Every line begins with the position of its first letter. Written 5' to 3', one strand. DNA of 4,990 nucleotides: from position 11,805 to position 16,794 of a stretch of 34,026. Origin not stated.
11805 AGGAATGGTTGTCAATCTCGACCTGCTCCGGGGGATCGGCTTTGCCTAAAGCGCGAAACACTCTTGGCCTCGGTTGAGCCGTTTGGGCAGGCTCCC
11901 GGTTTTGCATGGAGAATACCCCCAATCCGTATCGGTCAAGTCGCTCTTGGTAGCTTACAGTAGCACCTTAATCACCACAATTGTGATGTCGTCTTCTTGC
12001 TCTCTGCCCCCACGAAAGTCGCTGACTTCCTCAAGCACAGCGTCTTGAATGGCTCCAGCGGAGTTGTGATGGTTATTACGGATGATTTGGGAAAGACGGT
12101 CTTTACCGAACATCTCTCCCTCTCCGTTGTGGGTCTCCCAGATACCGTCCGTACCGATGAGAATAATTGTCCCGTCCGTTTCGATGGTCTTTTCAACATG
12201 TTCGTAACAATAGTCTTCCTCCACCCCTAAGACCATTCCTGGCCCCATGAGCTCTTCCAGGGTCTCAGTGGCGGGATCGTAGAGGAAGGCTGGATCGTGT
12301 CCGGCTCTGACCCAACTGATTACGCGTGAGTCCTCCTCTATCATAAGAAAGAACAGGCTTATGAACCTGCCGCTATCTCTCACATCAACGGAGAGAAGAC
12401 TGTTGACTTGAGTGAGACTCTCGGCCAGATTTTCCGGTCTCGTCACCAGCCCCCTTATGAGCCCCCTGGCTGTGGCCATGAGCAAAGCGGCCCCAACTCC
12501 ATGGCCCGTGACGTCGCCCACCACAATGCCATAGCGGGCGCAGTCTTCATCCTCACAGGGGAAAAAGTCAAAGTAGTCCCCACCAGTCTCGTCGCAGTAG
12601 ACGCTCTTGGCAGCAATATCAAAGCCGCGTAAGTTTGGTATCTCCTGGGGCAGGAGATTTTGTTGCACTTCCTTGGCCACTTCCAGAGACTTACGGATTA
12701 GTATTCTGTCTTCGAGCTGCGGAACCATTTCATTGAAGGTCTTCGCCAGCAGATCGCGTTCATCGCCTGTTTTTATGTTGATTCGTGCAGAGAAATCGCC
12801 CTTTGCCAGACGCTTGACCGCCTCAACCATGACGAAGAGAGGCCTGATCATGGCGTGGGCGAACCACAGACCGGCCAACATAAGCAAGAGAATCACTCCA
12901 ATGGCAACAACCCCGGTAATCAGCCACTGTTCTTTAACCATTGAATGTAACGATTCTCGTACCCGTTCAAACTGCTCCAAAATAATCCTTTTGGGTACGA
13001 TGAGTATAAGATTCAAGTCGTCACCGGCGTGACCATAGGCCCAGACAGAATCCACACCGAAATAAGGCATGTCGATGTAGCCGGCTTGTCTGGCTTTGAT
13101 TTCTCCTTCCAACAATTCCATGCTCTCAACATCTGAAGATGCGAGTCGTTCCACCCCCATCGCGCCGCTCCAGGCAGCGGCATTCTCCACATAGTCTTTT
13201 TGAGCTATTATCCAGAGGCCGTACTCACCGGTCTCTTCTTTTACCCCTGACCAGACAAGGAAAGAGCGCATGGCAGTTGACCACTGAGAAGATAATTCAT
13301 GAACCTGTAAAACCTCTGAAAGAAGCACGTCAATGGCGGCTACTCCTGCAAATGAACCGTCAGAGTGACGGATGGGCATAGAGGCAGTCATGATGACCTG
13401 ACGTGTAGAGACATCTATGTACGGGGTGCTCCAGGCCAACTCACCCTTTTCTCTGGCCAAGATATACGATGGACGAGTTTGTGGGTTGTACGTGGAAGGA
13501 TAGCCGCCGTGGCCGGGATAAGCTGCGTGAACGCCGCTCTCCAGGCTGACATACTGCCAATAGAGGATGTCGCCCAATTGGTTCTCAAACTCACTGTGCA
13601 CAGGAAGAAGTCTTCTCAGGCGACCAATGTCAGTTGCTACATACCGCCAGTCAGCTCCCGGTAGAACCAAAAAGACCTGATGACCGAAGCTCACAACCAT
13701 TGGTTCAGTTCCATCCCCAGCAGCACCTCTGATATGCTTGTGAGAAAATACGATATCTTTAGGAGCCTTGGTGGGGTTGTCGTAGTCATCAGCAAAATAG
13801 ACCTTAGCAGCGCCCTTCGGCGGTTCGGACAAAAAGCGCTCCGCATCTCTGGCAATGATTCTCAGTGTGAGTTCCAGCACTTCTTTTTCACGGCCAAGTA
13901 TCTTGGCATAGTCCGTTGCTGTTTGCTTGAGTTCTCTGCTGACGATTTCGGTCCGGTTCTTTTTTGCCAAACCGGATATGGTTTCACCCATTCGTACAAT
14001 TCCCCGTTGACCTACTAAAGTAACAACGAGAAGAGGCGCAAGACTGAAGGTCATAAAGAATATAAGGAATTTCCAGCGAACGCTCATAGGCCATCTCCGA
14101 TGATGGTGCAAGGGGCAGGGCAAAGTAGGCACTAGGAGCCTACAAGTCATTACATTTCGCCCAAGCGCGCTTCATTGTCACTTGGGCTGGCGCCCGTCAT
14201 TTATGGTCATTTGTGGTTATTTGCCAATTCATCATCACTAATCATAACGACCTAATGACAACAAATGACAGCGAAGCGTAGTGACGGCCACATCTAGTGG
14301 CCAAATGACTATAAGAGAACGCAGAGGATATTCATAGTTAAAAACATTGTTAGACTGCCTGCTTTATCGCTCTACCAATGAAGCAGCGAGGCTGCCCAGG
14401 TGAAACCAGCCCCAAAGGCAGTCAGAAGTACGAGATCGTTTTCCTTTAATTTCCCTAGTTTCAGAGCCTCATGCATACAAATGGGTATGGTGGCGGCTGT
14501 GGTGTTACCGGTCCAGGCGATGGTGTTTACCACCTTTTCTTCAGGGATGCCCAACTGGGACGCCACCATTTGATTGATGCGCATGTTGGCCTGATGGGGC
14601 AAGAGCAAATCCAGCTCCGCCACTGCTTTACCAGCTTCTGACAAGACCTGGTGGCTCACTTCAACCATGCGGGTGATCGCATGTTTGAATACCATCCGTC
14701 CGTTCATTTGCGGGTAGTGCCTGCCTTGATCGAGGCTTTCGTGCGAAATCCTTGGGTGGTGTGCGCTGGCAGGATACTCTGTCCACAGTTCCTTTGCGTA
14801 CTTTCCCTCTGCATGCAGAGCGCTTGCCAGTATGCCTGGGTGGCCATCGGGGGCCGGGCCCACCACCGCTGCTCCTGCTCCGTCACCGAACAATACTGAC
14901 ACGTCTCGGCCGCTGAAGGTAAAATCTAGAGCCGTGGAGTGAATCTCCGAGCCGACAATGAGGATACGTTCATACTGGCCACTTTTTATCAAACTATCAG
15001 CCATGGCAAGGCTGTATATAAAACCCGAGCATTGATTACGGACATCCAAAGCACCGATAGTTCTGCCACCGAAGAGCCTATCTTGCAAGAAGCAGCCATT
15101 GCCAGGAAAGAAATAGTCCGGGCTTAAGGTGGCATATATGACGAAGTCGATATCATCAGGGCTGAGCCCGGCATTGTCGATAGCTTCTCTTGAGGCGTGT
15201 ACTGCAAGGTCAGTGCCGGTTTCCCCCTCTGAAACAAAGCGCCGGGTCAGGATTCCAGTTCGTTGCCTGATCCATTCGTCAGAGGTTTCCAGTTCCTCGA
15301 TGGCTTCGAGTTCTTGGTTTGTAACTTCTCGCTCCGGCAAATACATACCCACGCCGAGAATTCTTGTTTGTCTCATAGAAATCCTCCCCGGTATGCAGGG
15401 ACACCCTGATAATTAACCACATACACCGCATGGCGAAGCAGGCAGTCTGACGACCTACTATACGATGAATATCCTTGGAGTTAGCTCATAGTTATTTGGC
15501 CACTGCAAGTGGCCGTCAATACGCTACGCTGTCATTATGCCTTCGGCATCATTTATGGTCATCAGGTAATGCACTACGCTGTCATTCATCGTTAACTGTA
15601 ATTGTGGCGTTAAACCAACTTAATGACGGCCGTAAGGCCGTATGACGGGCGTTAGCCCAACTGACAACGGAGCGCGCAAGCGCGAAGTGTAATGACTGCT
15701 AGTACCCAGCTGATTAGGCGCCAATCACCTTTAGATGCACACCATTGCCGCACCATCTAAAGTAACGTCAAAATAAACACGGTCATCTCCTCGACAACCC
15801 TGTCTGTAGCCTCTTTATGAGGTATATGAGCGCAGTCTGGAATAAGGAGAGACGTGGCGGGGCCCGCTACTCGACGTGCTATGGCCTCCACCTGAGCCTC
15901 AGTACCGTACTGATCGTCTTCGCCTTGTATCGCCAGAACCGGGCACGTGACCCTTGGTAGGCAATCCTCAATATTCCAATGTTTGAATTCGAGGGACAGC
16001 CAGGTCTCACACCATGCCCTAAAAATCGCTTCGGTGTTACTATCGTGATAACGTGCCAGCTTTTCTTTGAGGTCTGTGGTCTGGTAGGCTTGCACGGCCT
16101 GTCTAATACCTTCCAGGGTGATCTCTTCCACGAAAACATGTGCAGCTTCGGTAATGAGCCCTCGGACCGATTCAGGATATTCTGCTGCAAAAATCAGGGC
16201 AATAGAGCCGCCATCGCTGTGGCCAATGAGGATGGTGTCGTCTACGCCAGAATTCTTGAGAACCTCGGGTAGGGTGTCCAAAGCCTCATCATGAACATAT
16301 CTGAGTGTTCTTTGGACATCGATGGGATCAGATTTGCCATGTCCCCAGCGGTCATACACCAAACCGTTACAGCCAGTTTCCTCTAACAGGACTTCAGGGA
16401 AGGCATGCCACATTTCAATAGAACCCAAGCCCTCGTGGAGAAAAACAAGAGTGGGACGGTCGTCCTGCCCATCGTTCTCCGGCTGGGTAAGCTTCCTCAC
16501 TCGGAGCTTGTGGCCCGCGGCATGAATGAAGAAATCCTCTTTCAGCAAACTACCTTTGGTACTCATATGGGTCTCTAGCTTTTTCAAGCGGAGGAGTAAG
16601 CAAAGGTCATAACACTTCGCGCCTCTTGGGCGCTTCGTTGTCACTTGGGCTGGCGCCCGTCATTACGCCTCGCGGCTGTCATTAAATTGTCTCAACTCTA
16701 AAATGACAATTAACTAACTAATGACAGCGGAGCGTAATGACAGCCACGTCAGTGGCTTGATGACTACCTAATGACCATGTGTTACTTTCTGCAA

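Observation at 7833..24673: Dense family of mosaic GTCAT/ATGAC-box palindromic elements (six copies within 17 kb)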

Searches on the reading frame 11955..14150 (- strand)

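Call 8: search_protein_families(library=pfam, proteins=[window:11955-14150:-])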
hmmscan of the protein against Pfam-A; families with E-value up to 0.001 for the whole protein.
window:11955-14150:- (731 aa): 4 families
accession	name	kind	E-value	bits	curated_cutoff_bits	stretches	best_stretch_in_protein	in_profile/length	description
PF07228.17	SpoIIE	-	1.7e-47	162.3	25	1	538-729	3-191/192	Stage II sporulation protein E (SpoIIE)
PF00672.30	HAMP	-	7.7e-11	42.6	25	1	429-476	1-48/53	HAMP domain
PF22673.2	MCP-like_PDC_1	-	3.5e-08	34.3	27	1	219-279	50-110/113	Methyl-accepting chemotaxis protein-like, first PDC sensor domain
PF02743.24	dCache_1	-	7e-06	26.2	45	1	220-280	92-155/240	Cache domain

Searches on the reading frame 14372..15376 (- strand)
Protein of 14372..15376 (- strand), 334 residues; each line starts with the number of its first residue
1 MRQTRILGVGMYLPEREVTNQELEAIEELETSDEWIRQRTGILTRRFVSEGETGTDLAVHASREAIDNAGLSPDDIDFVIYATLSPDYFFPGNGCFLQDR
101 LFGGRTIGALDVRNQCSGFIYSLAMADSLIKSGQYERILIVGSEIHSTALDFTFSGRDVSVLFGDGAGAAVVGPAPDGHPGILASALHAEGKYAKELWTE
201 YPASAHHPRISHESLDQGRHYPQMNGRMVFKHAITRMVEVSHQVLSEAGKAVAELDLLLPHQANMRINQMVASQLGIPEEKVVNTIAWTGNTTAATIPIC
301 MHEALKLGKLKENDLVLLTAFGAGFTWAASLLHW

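Call 8: search_protein_families(library=pfam, proteins=[window:14372-15376:-])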
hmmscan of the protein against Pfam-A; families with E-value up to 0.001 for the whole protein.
window:14372-15376:- (334 aa): 4 families
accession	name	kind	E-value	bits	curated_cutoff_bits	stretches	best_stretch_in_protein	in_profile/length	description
PF08541.16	ACP_syn_III_C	-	4.8e-33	113.6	26.6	1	245-334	1-90/90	3-Oxoacyl-[acyl-carrier-protein (ACP)] synthase III C terminal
PF08545.16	ACP_syn_III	-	1.9e-24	85.8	24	1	110-191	1-80/80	3-Oxoacyl-[acyl-carrier-protein (ACP)] synthase III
PF00195.25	Chal_sti_synt_N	-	1.5e-06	28.3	27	1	52-176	97-225/225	Chalcone and stilbene synthases, N-terminal domain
PF00108.29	Thiolase_N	-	0.00041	20.3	26.4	0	39-148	8-117/260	Thiolase, N-terminal domain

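Call 10: find_encoding_contigs(protein=window:14372-15376:-, flank=10000, max_places=6)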
Protein window:14372-15376:- (334 aa): no gene with exactly this product is on record in the collection.

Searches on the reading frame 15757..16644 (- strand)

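Call 8: search_protein_families(library=pfam, proteins=[window:15757-16644:-])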
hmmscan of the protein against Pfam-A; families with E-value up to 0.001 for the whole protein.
window:15757-16644:- (295 aa): 6 families
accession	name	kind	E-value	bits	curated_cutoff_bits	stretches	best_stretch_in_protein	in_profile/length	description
PF00561.26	Abhydrolase_1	-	3.2e-23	83.1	25.8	1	64-221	1-156/245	alpha/beta hydrolase fold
PF12146.15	Hydrolase_4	-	3e-14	53.3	27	1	87-278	27-237/239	Serine aminopeptidase, S33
PF12697.13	Abhydrolase_6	-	5.2e-14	53.9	26.3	1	66-285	1-216/217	Alpha/beta hydrolase family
PF00756.26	Esterase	-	0.0001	22.6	22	1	112-160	93-140/251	Putative esterase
PF03096.20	Ndr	-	0.00018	20.8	23.3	0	122-164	86-128/283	Ndr family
PF07819.20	PGAP1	-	0.00069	19.9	24.3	0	114-191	69-150/233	PGAP1-like alpha/beta domain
